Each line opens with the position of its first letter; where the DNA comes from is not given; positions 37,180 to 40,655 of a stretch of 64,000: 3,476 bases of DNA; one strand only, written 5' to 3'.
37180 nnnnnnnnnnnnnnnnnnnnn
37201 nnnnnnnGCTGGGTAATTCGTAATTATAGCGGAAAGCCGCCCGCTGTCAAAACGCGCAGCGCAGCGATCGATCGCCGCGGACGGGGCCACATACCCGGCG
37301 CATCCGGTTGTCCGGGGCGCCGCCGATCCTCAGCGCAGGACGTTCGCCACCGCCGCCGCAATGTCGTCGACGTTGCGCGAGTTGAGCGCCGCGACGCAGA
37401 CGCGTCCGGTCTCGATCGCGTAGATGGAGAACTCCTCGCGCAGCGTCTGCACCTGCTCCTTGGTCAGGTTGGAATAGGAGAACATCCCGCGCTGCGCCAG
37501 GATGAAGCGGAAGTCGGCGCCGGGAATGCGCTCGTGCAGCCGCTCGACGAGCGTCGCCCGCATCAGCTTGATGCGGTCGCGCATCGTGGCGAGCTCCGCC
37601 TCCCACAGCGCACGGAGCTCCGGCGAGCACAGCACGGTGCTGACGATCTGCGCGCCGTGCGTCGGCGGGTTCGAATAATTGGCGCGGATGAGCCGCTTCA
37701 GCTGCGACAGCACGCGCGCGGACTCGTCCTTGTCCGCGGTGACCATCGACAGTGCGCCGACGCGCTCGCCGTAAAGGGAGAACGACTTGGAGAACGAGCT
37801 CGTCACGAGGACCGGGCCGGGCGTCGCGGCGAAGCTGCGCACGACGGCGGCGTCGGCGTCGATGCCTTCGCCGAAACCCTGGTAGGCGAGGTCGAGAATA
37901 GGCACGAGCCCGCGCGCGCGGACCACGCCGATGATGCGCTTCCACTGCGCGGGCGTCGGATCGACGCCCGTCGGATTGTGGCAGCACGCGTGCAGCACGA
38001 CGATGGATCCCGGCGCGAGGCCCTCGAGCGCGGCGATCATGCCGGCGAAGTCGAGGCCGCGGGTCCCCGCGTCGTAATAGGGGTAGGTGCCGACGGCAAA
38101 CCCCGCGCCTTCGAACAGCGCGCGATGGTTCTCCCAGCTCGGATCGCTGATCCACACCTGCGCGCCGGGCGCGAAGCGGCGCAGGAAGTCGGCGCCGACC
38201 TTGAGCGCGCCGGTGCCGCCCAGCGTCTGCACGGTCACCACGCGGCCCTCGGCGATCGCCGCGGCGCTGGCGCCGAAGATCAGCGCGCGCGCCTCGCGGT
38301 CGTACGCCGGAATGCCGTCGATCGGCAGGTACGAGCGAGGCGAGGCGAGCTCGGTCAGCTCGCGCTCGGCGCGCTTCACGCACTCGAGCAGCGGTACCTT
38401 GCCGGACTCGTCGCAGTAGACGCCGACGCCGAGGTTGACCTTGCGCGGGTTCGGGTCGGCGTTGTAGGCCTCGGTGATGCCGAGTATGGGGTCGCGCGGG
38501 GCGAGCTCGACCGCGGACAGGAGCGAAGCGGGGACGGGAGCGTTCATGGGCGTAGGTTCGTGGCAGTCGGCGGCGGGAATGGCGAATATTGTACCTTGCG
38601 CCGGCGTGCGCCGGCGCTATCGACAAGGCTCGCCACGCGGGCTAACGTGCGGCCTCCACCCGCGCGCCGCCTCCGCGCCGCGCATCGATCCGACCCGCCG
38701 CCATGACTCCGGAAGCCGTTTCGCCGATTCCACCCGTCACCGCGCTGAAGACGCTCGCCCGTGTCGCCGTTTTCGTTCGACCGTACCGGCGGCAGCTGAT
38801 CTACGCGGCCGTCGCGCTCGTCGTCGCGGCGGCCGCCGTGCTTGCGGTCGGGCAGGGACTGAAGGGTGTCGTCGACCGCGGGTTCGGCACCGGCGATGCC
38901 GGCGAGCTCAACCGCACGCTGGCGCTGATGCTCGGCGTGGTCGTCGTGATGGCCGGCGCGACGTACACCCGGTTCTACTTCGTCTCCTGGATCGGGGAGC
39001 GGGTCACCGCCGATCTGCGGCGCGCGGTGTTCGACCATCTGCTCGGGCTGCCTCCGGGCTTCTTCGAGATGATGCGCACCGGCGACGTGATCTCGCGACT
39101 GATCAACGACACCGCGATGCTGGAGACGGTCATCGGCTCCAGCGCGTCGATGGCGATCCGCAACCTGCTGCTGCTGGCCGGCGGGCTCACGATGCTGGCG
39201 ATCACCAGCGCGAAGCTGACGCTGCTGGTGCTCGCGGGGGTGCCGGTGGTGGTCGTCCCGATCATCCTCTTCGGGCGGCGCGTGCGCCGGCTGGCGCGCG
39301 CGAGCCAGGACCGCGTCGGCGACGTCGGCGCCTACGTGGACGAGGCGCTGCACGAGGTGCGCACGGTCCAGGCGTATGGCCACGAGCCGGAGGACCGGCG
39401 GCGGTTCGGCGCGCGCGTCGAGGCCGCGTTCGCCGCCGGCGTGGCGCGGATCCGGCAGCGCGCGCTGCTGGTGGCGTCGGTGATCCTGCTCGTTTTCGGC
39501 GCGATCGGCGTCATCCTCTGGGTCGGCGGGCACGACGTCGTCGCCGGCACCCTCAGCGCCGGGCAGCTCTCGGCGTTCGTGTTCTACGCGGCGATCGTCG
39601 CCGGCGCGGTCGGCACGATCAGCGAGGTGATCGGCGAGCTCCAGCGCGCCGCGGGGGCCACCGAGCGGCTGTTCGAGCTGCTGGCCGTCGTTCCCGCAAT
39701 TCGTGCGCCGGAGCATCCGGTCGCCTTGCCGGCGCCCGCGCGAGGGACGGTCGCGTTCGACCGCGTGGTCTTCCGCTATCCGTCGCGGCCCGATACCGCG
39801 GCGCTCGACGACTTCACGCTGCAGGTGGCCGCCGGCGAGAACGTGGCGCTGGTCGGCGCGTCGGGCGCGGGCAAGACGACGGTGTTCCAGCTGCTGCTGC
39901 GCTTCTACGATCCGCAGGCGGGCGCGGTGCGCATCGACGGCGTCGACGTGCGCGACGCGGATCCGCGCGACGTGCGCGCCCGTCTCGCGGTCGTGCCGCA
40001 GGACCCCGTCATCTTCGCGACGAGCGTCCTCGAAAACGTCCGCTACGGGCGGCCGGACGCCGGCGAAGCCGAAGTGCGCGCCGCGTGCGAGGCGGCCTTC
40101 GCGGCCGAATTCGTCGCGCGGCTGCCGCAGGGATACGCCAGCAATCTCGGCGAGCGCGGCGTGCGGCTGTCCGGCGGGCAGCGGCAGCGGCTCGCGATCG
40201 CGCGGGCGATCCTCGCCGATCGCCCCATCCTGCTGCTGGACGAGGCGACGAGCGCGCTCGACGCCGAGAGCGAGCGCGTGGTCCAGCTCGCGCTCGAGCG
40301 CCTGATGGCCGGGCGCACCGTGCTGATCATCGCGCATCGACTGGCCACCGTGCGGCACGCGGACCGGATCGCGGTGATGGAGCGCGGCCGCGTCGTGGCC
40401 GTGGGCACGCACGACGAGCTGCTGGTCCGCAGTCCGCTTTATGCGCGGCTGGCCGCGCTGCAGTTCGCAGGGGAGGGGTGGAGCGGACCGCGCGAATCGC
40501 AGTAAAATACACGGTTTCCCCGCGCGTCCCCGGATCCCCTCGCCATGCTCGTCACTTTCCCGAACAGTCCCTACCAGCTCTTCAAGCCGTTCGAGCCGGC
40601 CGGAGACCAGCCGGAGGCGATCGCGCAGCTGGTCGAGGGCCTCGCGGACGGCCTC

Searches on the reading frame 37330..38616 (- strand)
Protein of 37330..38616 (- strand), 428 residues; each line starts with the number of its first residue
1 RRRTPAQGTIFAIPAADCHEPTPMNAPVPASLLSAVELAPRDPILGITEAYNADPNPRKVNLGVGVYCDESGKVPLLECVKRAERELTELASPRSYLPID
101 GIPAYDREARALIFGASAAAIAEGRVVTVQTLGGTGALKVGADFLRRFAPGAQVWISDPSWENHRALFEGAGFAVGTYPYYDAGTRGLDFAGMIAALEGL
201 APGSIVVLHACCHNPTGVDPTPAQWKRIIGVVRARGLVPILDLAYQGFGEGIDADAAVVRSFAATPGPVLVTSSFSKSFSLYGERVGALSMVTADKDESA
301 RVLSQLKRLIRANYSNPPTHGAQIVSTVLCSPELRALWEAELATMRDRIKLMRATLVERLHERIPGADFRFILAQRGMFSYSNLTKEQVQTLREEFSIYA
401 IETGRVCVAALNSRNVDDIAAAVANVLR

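Call 47: search_protein_families(library=pfam, proteins=[window:37330-38616:-], max_evalue=0.00001)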
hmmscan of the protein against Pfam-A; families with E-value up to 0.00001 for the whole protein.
window:37330-38616:- (428 aa): 1 family
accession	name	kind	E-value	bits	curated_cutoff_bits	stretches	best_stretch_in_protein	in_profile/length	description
PF00155.27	Aminotran_1_2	-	2.5e-82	277.4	19.7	1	58-422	2-360/361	Aminotransferase class I and II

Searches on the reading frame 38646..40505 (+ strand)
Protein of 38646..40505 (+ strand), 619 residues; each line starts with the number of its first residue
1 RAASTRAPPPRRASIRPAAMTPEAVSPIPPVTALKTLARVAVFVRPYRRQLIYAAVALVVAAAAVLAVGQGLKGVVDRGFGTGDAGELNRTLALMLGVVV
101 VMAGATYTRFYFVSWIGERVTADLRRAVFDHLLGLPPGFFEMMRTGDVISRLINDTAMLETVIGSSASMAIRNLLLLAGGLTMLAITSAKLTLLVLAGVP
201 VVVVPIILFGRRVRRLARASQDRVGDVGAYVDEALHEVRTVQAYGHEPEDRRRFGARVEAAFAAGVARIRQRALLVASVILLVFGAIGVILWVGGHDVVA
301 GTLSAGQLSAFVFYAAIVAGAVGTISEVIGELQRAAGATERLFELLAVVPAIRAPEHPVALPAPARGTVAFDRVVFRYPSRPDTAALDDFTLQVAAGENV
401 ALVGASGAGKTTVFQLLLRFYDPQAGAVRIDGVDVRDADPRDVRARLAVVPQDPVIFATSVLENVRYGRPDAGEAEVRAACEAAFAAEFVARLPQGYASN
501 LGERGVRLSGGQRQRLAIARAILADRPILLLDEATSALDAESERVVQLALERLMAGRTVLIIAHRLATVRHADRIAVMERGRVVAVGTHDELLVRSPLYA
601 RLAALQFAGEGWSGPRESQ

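Call 47: search_protein_families(library=pfam, proteins=[window:38646-40505:+], max_evalue=0.00001)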
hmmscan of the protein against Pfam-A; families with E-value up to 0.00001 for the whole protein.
window:38646-40505:+ (619 aa): 3 families
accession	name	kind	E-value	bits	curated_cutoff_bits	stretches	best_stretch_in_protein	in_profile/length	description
PF00664.28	ABC_membrane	-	5.4e-51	174.3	28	1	51-322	1-274/274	ABC transporter transmembrane region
PF00005.33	ABC_tran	-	1.6e-31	110.2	25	1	387-536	1-137/137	ABC transporter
PF02463.25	SMC_N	-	3.9e-06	26.9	40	0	507-577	136-210/220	RecF/RecN/SMC N terminal domain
